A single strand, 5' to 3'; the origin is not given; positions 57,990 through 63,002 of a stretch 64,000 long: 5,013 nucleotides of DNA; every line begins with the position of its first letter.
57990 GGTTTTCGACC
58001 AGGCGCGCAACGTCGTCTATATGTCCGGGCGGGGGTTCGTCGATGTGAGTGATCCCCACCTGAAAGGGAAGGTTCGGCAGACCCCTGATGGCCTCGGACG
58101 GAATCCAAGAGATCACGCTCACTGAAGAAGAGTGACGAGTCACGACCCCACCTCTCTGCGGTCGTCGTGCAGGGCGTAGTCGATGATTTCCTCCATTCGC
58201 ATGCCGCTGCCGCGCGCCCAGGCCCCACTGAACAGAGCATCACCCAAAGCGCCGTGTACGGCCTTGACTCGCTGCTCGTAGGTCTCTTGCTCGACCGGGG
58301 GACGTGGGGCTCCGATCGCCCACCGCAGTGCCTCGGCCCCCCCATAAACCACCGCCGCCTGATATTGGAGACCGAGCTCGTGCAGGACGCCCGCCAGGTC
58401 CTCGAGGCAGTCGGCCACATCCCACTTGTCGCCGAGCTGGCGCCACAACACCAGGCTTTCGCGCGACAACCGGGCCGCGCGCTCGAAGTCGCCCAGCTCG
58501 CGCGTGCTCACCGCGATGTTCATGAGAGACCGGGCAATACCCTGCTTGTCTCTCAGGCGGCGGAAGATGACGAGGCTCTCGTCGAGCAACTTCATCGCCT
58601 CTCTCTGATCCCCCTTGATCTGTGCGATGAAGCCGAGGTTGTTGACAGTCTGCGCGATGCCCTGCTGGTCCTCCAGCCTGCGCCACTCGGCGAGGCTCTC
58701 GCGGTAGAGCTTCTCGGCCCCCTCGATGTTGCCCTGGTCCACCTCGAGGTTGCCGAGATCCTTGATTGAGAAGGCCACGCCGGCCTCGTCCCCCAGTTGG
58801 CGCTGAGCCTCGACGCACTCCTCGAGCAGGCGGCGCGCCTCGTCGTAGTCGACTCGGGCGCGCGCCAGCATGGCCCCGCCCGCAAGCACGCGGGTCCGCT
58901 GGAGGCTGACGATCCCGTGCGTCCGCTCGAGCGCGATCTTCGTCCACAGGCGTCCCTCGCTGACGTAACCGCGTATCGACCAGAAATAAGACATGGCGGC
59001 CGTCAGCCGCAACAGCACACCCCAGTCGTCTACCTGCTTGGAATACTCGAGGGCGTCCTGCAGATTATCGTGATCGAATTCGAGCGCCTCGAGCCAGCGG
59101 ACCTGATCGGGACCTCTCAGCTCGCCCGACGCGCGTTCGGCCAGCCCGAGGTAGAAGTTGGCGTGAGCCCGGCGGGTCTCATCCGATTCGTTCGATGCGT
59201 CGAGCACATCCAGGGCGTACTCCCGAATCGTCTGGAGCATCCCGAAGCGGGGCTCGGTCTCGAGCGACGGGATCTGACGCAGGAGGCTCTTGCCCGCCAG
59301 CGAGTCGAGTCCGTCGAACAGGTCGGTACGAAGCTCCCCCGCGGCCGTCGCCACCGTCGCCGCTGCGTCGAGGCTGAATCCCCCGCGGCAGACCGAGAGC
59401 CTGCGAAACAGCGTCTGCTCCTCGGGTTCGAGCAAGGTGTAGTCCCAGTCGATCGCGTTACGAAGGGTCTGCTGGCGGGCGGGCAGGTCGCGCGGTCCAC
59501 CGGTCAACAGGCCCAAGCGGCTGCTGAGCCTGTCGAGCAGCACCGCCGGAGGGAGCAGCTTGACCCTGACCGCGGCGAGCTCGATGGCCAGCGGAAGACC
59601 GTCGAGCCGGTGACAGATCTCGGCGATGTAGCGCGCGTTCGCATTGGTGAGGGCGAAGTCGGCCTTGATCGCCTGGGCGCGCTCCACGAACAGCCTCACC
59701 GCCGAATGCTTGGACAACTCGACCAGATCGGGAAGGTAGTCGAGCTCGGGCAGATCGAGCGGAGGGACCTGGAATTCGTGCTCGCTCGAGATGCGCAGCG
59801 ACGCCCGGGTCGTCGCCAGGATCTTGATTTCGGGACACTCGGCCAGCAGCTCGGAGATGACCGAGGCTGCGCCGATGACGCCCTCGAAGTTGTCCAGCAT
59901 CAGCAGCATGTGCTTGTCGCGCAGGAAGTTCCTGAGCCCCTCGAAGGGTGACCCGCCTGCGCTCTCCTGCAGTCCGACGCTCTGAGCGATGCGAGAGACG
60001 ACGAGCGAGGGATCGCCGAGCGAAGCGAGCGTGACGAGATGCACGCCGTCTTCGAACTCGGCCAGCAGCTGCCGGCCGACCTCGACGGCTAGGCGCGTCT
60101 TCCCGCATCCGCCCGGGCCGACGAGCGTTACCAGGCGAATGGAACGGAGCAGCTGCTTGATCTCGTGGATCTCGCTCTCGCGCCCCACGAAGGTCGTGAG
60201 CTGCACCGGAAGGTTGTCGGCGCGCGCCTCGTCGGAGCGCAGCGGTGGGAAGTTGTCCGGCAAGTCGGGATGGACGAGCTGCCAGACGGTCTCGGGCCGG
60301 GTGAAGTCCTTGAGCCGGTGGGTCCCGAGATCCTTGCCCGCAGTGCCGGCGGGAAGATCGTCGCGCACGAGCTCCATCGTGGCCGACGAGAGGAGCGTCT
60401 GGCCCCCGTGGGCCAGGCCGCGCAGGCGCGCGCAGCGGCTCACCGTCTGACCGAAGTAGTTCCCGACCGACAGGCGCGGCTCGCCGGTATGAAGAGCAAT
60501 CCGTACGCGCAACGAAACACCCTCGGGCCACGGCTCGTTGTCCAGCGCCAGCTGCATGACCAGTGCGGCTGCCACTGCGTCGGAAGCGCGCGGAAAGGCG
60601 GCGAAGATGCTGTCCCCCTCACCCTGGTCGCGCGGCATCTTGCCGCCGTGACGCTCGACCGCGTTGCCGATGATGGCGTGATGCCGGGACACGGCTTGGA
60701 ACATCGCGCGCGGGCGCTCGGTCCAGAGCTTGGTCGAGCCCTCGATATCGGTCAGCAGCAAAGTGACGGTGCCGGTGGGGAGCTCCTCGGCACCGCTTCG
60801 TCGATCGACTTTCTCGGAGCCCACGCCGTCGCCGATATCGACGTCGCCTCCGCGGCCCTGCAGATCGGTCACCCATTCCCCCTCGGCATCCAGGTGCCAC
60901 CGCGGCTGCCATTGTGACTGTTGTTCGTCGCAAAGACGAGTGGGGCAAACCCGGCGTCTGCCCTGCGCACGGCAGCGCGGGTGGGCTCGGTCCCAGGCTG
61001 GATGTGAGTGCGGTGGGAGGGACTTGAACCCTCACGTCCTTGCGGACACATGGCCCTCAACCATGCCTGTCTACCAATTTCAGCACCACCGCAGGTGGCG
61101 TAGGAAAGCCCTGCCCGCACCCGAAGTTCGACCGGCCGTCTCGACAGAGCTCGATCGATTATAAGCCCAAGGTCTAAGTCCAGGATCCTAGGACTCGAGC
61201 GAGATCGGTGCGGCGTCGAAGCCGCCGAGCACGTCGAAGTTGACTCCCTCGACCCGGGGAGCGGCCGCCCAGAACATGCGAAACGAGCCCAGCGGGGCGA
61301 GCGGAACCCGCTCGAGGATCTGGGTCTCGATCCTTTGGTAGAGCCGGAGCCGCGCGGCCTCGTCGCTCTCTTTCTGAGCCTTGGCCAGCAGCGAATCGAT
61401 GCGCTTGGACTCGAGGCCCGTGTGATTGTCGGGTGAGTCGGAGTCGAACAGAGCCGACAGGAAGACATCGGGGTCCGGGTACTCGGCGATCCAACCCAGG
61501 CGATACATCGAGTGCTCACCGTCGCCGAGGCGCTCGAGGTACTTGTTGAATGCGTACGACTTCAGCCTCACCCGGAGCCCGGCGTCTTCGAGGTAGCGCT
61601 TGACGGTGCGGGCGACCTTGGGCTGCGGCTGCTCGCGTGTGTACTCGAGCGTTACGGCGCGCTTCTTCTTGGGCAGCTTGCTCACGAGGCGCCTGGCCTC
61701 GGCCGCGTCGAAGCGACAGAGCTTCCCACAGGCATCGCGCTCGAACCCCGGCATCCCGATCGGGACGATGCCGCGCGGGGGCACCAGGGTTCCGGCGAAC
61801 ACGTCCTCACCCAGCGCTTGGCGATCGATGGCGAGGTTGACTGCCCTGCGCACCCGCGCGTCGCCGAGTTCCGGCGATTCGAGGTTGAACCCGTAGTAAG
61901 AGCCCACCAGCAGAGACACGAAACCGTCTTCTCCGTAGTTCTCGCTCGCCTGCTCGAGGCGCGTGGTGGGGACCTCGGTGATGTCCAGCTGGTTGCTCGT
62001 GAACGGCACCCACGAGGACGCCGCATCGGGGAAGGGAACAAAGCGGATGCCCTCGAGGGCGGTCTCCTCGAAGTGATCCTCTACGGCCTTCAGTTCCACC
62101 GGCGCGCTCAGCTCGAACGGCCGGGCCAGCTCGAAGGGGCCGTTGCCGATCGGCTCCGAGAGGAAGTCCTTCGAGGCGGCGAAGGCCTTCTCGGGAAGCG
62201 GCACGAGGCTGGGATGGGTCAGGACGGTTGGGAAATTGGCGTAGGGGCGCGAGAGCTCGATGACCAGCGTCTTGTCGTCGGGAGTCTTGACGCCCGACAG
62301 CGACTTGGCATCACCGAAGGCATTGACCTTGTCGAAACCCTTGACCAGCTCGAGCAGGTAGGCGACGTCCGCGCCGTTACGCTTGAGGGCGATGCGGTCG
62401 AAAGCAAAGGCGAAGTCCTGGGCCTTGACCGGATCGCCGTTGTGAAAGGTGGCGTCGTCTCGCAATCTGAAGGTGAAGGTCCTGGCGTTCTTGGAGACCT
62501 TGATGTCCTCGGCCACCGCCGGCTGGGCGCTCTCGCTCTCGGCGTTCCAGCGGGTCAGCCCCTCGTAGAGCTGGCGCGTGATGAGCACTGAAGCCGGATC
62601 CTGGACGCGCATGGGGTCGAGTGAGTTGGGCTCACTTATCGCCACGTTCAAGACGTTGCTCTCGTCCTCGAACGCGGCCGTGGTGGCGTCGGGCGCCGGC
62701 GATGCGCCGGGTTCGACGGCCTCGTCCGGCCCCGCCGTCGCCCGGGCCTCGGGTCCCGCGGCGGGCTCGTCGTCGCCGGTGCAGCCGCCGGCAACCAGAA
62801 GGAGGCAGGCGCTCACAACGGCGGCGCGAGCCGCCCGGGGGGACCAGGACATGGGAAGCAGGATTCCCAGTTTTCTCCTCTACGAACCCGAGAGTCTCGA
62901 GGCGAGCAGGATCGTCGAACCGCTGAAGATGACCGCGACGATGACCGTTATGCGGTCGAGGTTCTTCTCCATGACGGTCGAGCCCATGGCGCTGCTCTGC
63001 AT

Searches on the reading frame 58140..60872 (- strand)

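Call 59: search_protein_families(library=pfam, proteins=[window:58140-60872:-], max_evalue=0.00001)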
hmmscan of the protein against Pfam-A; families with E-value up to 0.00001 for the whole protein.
window:58140-60872:- (910 aa): 7 families
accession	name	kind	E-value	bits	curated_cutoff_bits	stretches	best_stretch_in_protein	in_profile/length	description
PF13424.12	TPR_12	-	8.9e-26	90.3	30.1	3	667-728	10-73/77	Tetratricopeptide repeat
PF13374.12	TPR_10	-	5.6e-15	55.2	27.5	0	705-733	7-35/42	Tetratricopeptide repeat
PF00931.28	NB-ARC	-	1.1e-08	35.1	23.5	1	233-432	3-200/248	NB-ARC domain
PF13401.12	AAA_22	-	2.8e-07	31.4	27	1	246-346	6-104/130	AAA domain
PF00211.25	Guanylate_cyc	-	3.4e-07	30.5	21.9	1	33-170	6-156/183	Adenylate and Guanylate cyclase catalytic domain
PF17874.7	TPR_MalT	-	3.7e-06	26.9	45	0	665-728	47-108/336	MalT-like TPR region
PF13191.12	AAA_16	-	4.2e-06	27.8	32.6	1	227-273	1-56/167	AAA ATPase domain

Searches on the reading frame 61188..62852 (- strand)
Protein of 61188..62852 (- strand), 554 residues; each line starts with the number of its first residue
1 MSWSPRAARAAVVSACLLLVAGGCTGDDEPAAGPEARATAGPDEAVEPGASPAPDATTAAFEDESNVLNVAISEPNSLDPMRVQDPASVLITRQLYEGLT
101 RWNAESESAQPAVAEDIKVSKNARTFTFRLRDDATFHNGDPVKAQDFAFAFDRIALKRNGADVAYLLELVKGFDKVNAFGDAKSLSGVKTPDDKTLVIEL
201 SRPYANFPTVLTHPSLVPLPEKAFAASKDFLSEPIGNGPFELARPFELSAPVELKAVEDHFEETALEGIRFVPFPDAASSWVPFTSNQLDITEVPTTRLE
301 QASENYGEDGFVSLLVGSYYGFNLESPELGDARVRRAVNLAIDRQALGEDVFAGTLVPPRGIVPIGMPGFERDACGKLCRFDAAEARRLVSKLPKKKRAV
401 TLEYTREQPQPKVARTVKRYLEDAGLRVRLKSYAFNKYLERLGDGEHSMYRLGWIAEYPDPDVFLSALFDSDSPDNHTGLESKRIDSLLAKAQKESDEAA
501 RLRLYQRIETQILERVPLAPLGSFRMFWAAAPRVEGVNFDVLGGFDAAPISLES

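Call 66: find_encoding_contigs(protein=window:61188-62852:-, flank=10000, max_places=2)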
Protein window:61188-62852:- (554 aa): no gene with exactly this product is on record in the collection.
